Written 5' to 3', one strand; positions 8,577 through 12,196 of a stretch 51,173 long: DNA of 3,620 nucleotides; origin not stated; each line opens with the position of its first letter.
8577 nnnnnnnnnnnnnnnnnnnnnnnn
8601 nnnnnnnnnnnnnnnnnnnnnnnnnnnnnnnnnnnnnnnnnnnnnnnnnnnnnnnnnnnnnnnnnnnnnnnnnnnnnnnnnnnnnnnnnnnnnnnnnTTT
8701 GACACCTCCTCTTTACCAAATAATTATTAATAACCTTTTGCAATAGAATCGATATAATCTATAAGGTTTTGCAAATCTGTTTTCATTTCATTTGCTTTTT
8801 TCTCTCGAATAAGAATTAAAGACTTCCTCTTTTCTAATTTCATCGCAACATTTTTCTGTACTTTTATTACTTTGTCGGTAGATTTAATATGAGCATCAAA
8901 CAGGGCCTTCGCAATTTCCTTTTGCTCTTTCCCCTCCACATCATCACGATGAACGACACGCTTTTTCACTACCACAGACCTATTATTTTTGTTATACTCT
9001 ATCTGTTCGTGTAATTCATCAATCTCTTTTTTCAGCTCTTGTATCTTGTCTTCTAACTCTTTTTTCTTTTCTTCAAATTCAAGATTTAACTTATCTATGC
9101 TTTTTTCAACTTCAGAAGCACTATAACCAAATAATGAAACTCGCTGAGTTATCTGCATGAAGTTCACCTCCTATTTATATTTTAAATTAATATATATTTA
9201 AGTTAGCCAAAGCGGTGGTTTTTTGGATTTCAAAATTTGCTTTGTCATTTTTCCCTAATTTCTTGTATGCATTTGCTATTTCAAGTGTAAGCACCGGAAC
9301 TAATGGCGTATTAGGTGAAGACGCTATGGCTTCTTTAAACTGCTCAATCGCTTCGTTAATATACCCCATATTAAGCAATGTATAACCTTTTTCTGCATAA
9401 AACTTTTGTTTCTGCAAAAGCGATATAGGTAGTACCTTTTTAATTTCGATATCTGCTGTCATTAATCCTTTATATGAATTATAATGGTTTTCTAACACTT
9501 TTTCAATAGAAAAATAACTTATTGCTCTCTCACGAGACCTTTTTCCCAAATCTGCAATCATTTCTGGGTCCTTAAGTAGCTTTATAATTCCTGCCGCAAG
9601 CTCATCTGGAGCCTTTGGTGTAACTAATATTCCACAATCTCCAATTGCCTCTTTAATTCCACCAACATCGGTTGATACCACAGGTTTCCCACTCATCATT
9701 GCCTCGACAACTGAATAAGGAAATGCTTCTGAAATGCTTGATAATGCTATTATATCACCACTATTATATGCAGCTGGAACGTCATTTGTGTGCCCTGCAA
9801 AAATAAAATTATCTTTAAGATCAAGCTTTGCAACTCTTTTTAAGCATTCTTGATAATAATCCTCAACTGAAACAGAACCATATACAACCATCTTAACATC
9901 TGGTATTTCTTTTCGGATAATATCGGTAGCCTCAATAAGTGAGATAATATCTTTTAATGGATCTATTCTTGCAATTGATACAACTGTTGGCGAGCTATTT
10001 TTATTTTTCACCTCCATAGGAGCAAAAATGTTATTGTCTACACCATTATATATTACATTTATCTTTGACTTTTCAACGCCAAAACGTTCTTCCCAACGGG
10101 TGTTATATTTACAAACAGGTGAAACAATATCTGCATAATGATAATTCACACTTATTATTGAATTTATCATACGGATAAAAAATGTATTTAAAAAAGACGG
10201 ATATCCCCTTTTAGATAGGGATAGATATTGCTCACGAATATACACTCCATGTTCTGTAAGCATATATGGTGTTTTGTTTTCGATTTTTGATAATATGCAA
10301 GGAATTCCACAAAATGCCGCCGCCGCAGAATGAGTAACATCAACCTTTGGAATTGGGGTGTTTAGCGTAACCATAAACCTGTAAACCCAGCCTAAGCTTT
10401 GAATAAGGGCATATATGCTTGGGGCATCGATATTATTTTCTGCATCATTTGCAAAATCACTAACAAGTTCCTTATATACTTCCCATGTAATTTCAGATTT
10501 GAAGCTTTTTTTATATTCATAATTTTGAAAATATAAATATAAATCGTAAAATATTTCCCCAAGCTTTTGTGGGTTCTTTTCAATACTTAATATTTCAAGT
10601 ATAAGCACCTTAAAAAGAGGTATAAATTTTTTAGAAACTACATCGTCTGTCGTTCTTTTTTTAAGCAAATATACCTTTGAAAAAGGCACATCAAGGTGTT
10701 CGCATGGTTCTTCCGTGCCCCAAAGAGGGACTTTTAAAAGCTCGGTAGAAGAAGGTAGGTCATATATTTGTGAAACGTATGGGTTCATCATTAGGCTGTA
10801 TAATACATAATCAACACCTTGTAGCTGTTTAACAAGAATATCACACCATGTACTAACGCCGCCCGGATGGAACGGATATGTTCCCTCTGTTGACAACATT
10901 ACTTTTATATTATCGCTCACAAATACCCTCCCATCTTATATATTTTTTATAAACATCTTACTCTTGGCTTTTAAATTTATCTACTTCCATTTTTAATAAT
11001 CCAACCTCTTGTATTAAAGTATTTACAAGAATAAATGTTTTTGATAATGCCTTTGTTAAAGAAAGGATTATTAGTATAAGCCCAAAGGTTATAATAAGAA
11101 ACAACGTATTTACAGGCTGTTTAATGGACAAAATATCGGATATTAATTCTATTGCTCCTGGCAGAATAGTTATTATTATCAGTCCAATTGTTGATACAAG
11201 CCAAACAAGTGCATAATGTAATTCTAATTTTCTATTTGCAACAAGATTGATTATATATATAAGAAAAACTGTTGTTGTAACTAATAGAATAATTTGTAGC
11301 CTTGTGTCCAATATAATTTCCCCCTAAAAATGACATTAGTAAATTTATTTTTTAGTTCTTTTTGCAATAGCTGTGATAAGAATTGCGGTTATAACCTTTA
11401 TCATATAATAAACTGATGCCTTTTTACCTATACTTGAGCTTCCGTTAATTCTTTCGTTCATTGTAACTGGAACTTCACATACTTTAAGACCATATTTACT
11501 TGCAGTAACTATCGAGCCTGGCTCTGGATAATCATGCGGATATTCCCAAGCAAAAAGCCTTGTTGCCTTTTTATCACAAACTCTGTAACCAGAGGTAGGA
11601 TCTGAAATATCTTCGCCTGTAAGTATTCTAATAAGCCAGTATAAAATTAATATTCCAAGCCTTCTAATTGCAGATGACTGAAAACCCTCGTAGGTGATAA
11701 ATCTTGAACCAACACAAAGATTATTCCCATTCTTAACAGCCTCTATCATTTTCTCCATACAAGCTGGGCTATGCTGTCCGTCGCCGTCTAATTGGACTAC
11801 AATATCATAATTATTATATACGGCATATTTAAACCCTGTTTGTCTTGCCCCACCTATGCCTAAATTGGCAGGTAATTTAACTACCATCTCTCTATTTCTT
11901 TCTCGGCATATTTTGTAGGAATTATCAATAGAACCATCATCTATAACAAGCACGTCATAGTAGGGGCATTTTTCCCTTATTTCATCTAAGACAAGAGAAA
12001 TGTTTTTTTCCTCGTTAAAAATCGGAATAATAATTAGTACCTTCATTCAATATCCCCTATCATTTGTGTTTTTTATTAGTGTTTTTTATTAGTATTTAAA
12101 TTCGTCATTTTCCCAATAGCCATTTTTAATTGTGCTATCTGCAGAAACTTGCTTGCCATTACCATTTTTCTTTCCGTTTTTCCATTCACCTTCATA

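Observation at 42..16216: Non-canonical PelF-centred, c-di-GMP-wired envelope polysaccharide operon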

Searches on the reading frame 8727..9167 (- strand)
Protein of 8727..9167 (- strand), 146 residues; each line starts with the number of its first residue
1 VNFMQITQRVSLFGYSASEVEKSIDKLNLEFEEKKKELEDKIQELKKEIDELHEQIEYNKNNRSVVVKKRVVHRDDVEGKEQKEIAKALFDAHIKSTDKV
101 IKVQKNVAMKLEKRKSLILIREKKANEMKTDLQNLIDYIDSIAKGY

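Call 4: search_protein_families(library=pfam, proteins=[window:8727-9167:-], max_evalue=0.01)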
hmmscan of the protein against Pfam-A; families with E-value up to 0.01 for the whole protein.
window:8727-9167:- (146 aa): 3 families
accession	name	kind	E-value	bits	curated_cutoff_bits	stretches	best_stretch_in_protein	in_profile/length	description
PF07889.17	DUF1664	-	0.0039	17.7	34.6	1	3-65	31-91/124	Protein of unknown function (DUF1664)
PF00669.25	Flagellin_N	-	0.0047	17.4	26.6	0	32-61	102-131/139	Bacterial flagellin N-terminal helical region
PF04977.20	DivIC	-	0.0072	16.6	28.9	1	29-65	20-56/80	Septum formation initiator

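Call 6: search_protein_families(library=ncbifam, proteins=[window:8727-9167:-], max_evalue=0.1)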
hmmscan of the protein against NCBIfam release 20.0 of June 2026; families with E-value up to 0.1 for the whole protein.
window:8727-9167:- (146 aa): 11 families
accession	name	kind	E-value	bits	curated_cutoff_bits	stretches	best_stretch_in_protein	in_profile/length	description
NF045995.1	MAG0865_DivIVA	hypoth_equivalog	0.0002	21.5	55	1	11-57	16-65/69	MAG0865 family DivIVA-related protein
NF033193.2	lipo_NDxxF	hypoth_equivalog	0.00097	18.9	60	1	38-96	141-195/199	NDxxF motif lipoprotein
NF053524.1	thylo_ssl2009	equivalog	0.002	18.8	58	1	23-58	52-87/90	ssl2009 family thylakoid membrane protein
NF033516.0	transpos_IS3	equivalog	0.0073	15.6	160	1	27-137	38-140/369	IS3 family transposase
NF000684.0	PRK00034.3-4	equivalog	0.01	16.2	97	1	101-143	3-44/97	Asp-tRNA(Asn) amidotransferase subunit GatC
NF041042.1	FslE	exception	0.032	12.8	800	1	13-108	21-115/505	rhizoferrin import outer membrane protein FslE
TIGR03930.1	WXG100_ESAT6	subfamily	0.034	14.3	44.85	0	30-55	15-40/90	WXG100 family type VII secretion target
TIGR00344.1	alaS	equivalog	0.037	12.3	457.05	1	11-145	712-834/847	alanine--tRNA ligase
TIGR02231.1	TIGR02231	subfamily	0.062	12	112.6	1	32-135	63-166/524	mucoidy inhibitor MuiA family protein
NF045487.1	ASRP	equivalog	0.062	11.9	300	1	19-135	143-254/593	archaea-specific SMC-related protein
NF010527.0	PRK13922.6-2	equivalog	0.082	12.2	289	1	32-86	61-115/249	rod shape-determining protein MreC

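Call 49: search_solved_structures(query=A3, max_evalue=10)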
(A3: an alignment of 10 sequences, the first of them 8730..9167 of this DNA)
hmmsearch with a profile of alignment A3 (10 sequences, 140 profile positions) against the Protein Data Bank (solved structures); distinct sequences matched with E-value up to 10: 65 (the best 60 are shown).
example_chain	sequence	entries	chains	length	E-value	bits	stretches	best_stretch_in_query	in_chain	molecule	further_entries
9pv2_A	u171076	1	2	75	0.0031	21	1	8-58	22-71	Cell cycle protein GpsB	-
2wuj_A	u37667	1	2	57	0.0054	20.2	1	3-45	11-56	SEPTUM SITE-DETERMINING PROTEIN DIVIVA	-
4ug3_A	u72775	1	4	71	0.0067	19.9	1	3-57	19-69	CELL CYCLE PROTEIN GPSB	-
8e2c_A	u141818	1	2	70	0.0086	19.5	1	8-55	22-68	Cell cycle protein GpsB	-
8e2b_A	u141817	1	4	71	0.0089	19.5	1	8-55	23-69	Cell cycle protein GpsB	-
6gp7_B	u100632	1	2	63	0.011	19.1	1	3-54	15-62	Cell cycle protein GpsB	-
6gpz_B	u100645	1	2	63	0.016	18.7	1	3-54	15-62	Cell cycle protein GpsB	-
2wuk_A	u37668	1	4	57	0.016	18.6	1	3-45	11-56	SEPTUM SITE-DETERMINING PROTEIN DIVIVA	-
2xdj_A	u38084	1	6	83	0.022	18.2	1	19-62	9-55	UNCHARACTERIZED PROTEIN YBGF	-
4ug1_A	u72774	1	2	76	0.022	18.2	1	2-52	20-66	CELL CYCLE PROTEIN GPSB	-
8phq_AD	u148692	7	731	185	0.033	17.6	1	20-61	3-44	Decorator protein P03 | Decoration protein P03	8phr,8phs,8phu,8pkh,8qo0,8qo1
2wz7_A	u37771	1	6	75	0.037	17.5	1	19-62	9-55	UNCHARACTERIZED PROTEIN YBGF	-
8at2_E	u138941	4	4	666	0.045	17.2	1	22-113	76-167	HAUS augmin-like complex subunit 5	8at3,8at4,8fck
5i8l_A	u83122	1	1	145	0.068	16.6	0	11-24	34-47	Lysozyme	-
7aw7_D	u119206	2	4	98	0.072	16.5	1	15-53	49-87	BZIP domain-containing protein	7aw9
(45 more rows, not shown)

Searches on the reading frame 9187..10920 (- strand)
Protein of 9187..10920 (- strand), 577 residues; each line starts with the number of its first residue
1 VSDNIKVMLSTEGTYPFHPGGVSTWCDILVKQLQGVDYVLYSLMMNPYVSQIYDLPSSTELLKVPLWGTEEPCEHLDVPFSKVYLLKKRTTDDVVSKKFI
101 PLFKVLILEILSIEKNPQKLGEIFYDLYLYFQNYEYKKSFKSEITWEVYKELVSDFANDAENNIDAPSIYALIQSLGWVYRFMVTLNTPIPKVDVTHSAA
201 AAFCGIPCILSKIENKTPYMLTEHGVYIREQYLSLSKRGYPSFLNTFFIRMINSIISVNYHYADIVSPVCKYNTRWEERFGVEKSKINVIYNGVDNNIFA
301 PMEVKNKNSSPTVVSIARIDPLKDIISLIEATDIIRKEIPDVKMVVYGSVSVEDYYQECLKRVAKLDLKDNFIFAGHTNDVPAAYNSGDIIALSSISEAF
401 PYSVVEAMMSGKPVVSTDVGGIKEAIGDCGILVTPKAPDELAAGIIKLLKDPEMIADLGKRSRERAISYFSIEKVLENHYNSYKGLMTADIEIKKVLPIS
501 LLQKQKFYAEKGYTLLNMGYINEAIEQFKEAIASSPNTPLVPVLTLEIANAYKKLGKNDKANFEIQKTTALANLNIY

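Call 4: search_protein_families(library=pfam, proteins=[window:9187-10920:-], max_evalue=0.01)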
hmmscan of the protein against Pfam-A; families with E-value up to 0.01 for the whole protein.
window:9187-10920:- (577 aa): 8 families
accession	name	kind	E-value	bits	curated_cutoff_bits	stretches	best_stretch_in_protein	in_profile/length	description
PF11997.14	DUF3492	-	1.9e-36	126.7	23.3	1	6-283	2-266/268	Domain of unknown function (DUF3492)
PF00534.26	Glycos_transf_1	-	5.6e-35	120.8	26.4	1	306-465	11-172/172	Glycosyl transferases group 1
PF13692.12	Glyco_trans_1_4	-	9.5e-31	107.4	27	1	311-451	2-142/142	Glycosyl transferases group 1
PF13439.12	Glyco_transf_4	-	9.3e-09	36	28.5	1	174-295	52-167/170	Glycosyltransferase Family 4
PF13524.12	Glyco_trans_1_2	-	5.2e-06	26.9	25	1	337-477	10-140/144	Glycosyl transferase-like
PF13181.12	TPR_8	-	1.1e-05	25.6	25.7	1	507-537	3-33/34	Tetratricopeptide repeat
PF07719.23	TPR_2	-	0.00023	21.5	27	0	507-537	3-33/34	Tetratricopeptide repeat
PF13414.12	TPR_11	-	0.0081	16.3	26.8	0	513-539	2-28/42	TPR repeat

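Call 6: search_protein_families(library=ncbifam, proteins=[window:9187-10920:-], max_evalue=0.1)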
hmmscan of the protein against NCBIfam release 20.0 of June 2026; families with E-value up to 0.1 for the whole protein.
window:9187-10920:- (577 aa): 41 families (the best 25 are shown)
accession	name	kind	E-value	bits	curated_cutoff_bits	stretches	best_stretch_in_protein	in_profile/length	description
NF038011.1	PelF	equivalog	3.8e-41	141.6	100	1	7-479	2-485/489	GT4 family glycosyltransferase PelF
TIGR03088.1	stp2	hypoth_equivalog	1.2e-29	103.5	409.05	1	277-484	152-371/374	TIGR03088 family PEP-CTERM/XrtA system glycosyltransferase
NF041876.1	EPS_EpsE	equivalog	3.2e-27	95.8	400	1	284-473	185-383/389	exopolysaccharide biosynthesis GT4 family glycosyltransferase EpsE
TIGR03999.1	thiol_BshA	equivalog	3.2e-24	85.6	273.7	1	254-487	136-374/375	N-acetyl-alpha-D-glucosaminyl L-malate synthase BshA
TIGR04047.1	MSMEG_0565_glyc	hypoth_equivalog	6.9e-21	74.8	259.85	1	277-483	154-371/373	MSMEG_0565 family glycosyltransferase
NF041139.1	TreT_Thcocales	equivalog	2.6e-20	72.6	775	1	309-480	228-406/412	trehalose synthase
TIGR02149.1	glgA_Coryne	subfamily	1e-18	67.7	302.4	1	282-485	166-389/391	glycogen synthase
TIGR03449.1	mycothiol_MshA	equivalog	9.1e-18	64.3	462.5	1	279-487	182-404/406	D-inositol-3-phosphate glycosyltransferase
NF041010.1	glycosy_Agl16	equivalog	9.1e-18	64.2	575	1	262-468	133-334/352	glycosylation protein Agl16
NF047880.1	glyco_SdgA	exception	1.1e-17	63.8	800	1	286-470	292-475/488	serine-aspartate repeat adhesin O-glycosyltransferase SdgA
TIGR04157.1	glyco_rSAM_CFB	subfamily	1.4e-16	60.5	400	1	277-478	185-401/406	TIGR04157 family glycosyltransferase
NF050063.1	ProtGlycPglJ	equivalog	9.4e-16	58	500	1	248-470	129-351/363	N-acetylgalactosamine-N,N'-diacetylbacillosaminyl-diphospho-undecaprenol 4-alpha-N-acetylgalactosaminyltransferase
NF038255.1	exopoly_VpsD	equivalog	2.2e-15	56.4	300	1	242-486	138-379/381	VpsD family glycosyltransferase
NF038229.1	Glyco4_Geo_Pelo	equivalog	6.3e-15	55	400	1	277-484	125-334/338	GPMC system family 4 glycosyltransferase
NF038295.1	EPS_HpsP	equivalog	1.3e-14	54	550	1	272-486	164-387/388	hormogonium polysaccharide biosynthesis glycosyltransferase HpsP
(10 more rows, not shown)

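Call 54: search_solved_structures(query=window:9187-10920:-, max_evalue=0.001)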
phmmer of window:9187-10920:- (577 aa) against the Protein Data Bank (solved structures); distinct sequences matched with E-value up to 0.001: 70 (the best 60 are shown).
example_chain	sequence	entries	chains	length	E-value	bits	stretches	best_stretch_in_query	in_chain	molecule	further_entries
2x6q_A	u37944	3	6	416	4.7e-19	71.7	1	310-481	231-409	TREHALOSE-SYNTHASE TRET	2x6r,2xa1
2xa2_A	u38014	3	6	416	3.2e-18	69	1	310-481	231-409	TREHALOSE-SYNTHASE TRET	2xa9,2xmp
7qsg_A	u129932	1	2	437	2.3e-17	66.2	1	280-477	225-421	D-inositol 3-phosphate glycosyltransferase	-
2jjm_A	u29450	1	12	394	1.8e-15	59.9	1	252-487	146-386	GLYCOSYL TRANSFERASE, GROUP 1 FAMILY PROTEIN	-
3mbo_A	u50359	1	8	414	2e-15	59.7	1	252-487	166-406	Glycosyltransferase, group 1 family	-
4xso_B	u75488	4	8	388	3.4e-13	52.4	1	285-472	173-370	Alr3699 protein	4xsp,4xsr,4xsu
8dvz_A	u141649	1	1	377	6.1e-13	51.6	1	372-484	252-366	N, N'-diacetylbacillosaminyl-diphospho-undecaprenol alpha-1,3-N-acetylgalactosaminyltransf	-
8dqd_A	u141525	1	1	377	8.3e-13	51.1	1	372-484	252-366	N, N'-diacetylbacillosaminyl-diphospho-undecaprenol alpha-1,3-N-acetylgalactosaminyltransf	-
8dvw_A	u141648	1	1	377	1.3e-12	50.4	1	373-484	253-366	N, N'-diacetylbacillosaminyl-diphospho-undecaprenol alpha-1,3-N-acetylgalactosaminyltransf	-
4x7m_A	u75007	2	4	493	3.6e-12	49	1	309-483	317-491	TarM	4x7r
4x6l_A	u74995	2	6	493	3.7e-12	49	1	309-483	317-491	TarM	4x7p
4wac_A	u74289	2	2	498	3.8e-12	48.9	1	309-483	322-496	Glycosyl transferase, group 1 family protein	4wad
6kih_A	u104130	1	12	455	1.4e-11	47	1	307-489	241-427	Tll1590 protein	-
5i45_A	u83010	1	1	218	1.7e-11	46.8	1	292-483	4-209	Glycosyl transferases group 1 family protein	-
6zj4_AAA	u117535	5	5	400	8e-11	44.6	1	310-477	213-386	Trehalose phosphorylase/synthase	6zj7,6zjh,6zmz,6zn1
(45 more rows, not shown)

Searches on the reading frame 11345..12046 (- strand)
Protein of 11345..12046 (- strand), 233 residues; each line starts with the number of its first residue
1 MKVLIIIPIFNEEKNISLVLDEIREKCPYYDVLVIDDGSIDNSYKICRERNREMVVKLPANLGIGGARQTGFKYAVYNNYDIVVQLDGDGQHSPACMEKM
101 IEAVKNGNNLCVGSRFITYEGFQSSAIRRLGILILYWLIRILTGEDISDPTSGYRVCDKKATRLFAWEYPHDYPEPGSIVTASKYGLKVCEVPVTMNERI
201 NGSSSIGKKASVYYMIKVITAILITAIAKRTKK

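Call 4: search_protein_families(library=pfam, proteins=[window:11345-12046:-], max_evalue=0.01)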
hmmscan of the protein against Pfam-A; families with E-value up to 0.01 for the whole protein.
window:11345-12046:- (233 aa): 1 family
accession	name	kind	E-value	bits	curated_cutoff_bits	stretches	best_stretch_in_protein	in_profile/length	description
PF00535.33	Glycos_transf_2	-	9.9e-23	81.3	23.3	1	5-144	2-146/168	Glycosyl transferase family 2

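Call 6: search_protein_families(library=ncbifam, proteins=[window:11345-12046:-], max_evalue=0.1)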
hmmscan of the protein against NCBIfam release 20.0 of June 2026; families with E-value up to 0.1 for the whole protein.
window:11345-12046:- (233 aa): 18 families
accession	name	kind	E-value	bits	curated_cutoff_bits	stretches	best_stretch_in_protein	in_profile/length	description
TIGR04182.1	glyco_TIGR04182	equivalog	2e-23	83.2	325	1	3-204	2-198/293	S-layer glycoprotein N-glycosyltransferase AglJ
NF058614.1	PPMAGASynPpgS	equivalog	1.2e-20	73.9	370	1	3-161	2-161/226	polyprenyl-phospho-N-acetylgalactosaminyl synthase PpgS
NF047588.1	GlcsyltransPgfSStrep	equivalog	6.1e-15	55.2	500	1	1-217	1-216/308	glycosyltransferase PgfS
NF007986.1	PRK10714.1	equivalog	5.5e-13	48.6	529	1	2-225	7-229/316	undecaprenyl-phosphate 4-deoxy-4-formamido-L-arabinose transferase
NF041391.1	DPhHxTase_Halo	equivalog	1.2e-10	40.8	375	1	10-200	4-187/213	dolichyl-phosphate hexose transferase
TIGR03937.1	PgaC_IcaA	equivalog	2.6e-10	39.8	422.3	1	2-110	46-156/407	poly-beta-1,6-N-acetyl-D-glucosamine synthase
NF007482.0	PRK10073.1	equivalog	5.4e-08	32.2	423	1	2-106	7-112/334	glycosyltransferase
TIGR04283.1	glyco_like_mftF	equivalog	7.1e-07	29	182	1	5-104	3-97/221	TIGR04283 family arsenosugar biosynthesis glycosyltransferase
TIGR03965.1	mycofact_glyco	equivalog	1.6e-06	27.3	280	1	2-118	75-193/467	mycofactocin biosynthesis glycosyltransferase MftF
NF041875.1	EPS_EpsD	equivalog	4.1e-06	26.4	370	1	5-110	3-110/325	exopolysaccharide biosynthesis glycosyltransferase EpsD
TIGR01556.1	rhamnosyltran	subfamily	5.2e-06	25.8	200.55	1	31-120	23-116/281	rhamnosyltransferase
TIGR03111.1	glyc2_xrt_Gpos1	hypoth_equivalog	1e-05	24.5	363.95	1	3-111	51-163/439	TIGR03111 family XrtG-associated glycosyltransferase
NF053846.1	glyco_with_XrtP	equivalog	0.00043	19.1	520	1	5-101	45-155/440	XrtP-associated glycosyltransferase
NF010496.0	PRK13915.1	equivalog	0.0021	17.2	262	1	2-89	32-126/307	glucosyl-3-phosphoglycerate synthase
NF038302.1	EPS_HpsE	equivalog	0.0055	15.7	300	1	3-57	3-61/307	hormogonium polysaccharide biosynthesis glycosyltransferase HpsE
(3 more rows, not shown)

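Call 53: search_solved_structures(query=window:11345-12046:-, max_evalue=0.001)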
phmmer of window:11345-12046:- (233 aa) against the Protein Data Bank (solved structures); distinct sequences matched with E-value up to 0.001: 10.
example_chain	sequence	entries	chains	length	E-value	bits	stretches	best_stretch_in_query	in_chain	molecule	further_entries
5mlz_A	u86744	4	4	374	1.8e-19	73.2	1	1-215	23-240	Dolichol monophosphate mannose synthase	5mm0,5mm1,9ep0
9hwj_A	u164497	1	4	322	7.2e-09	38.5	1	2-226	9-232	Undecaprenyl-phosphate 4-deoxy-4-formamido-L-arabinose transferase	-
5ekp_C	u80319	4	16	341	8.3e-08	35.1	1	3-163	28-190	Uncharacterized glycosyltransferase sll0501 | Glycosyltransferase sll0501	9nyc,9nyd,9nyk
5eke_A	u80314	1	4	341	8.3e-08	35.1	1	3-163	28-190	Uncharacterized glycosyltransferase sll0501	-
9nye_A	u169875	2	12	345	8.5e-08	35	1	3-163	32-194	Glycosyltransferase sll0501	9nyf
9bhc_C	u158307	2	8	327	1.4e-07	34.3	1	2-225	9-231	Undecaprenyl-phosphate 4-deoxy-4-formamido-L-arabinose transferase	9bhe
8vxh_A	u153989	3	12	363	2e-07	33.8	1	2-225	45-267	Undecaprenyl-phosphate 4-deoxy-4-formamido-L-arabinose transferase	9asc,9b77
5hea_A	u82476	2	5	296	2.3e-07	33.6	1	3-112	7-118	Putative glycosyltransferase (GalT1)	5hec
2z87_A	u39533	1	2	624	3.7e-07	32.9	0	4-111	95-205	Chondroitin synthase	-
2z86_A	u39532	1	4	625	3.7e-07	32.9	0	4-111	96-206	Chondroitin synthase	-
